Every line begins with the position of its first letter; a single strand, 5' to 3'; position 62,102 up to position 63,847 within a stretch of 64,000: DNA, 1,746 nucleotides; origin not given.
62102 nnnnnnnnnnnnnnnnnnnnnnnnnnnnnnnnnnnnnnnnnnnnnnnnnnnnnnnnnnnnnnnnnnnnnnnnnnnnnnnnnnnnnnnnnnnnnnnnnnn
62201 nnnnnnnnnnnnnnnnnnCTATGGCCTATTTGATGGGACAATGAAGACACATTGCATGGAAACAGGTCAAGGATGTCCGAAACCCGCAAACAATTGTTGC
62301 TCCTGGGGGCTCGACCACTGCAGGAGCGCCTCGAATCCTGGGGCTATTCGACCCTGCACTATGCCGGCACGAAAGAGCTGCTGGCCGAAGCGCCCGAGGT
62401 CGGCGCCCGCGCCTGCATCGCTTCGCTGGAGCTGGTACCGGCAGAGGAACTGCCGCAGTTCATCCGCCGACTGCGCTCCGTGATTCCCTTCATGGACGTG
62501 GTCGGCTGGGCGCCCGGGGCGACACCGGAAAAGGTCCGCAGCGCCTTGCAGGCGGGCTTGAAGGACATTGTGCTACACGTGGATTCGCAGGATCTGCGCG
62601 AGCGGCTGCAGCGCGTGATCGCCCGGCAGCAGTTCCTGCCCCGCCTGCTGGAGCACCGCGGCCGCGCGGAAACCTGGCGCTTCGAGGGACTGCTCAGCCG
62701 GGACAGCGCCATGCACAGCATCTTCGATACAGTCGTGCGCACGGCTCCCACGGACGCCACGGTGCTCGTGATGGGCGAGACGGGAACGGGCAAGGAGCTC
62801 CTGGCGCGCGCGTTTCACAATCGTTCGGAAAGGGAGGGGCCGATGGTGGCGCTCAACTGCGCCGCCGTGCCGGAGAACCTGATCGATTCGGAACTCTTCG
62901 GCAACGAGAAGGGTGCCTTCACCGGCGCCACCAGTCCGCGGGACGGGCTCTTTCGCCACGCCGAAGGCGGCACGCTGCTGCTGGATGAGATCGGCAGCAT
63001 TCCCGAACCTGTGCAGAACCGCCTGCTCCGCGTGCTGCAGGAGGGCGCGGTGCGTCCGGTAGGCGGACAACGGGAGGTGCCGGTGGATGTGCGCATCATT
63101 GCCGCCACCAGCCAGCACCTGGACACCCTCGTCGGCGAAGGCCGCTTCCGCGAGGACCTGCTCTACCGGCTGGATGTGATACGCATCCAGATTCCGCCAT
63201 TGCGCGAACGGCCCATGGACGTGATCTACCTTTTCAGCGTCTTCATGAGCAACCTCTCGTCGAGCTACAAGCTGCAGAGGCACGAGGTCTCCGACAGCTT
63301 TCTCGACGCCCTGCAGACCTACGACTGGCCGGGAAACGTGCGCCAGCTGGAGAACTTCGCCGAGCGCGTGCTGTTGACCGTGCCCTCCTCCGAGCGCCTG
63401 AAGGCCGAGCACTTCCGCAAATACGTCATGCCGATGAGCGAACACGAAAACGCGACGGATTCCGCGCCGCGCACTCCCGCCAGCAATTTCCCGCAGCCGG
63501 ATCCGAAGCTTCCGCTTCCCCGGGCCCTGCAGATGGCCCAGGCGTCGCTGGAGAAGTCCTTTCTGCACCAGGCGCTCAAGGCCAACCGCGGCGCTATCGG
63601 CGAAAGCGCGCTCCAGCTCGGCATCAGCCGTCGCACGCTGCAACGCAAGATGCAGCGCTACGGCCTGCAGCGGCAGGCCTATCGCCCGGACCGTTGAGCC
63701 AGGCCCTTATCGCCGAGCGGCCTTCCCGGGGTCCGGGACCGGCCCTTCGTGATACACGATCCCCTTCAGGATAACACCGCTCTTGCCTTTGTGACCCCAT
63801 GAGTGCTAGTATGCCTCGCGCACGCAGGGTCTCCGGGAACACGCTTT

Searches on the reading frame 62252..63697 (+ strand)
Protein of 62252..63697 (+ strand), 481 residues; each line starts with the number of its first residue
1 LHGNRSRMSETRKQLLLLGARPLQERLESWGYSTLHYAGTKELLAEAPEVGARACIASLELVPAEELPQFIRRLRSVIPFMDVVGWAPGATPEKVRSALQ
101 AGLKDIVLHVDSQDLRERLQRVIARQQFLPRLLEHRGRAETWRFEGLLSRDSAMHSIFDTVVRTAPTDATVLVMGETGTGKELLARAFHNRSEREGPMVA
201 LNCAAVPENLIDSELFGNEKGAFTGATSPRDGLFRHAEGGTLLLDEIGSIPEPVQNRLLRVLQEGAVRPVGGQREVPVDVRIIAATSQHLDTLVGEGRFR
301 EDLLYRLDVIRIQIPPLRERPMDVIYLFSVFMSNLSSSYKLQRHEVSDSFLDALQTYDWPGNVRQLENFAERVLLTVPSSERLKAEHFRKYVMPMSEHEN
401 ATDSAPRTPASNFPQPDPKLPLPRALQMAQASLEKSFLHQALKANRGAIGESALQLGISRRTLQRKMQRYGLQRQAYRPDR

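Call 10: search_protein_families(library=pfam, proteins=[window:62252-63697:+], max_evalue=0.001)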
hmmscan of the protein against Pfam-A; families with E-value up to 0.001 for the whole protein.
window:62252-63697:+ (481 aa): 7 families
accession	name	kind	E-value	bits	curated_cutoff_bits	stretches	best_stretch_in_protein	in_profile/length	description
PF00158.32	Sigma54_activat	-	1.2e-63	214.2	20.2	1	148-313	2-168/168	Sigma-54 interaction domain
PF25601.1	AAA_lid_14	-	4.4e-18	65.3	27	1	318-402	1-84/87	AAA+ ATPase lid domain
PF14532.12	Sigma54_activ_2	-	3.6e-17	63.3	25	1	152-317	5-138/138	Sigma-54 interaction domain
PF02954.25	HTH_8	-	1.2e-09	38.2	22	1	432-470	4-42/42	Bacterial regulatory protein, Fis family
PF07728.20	AAA_5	-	5.4e-08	33.4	22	1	171-286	2-121/139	AAA domain (dynein-related subfamily)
PF07724.20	AAA_2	-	9.2e-07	29.5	27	1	170-288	5-124/166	AAA domain (Cdc48 subfamily)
PF13191.12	AAA_16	-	0.00036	21.5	32.6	0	153-206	11-61/167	AAA ATPase domain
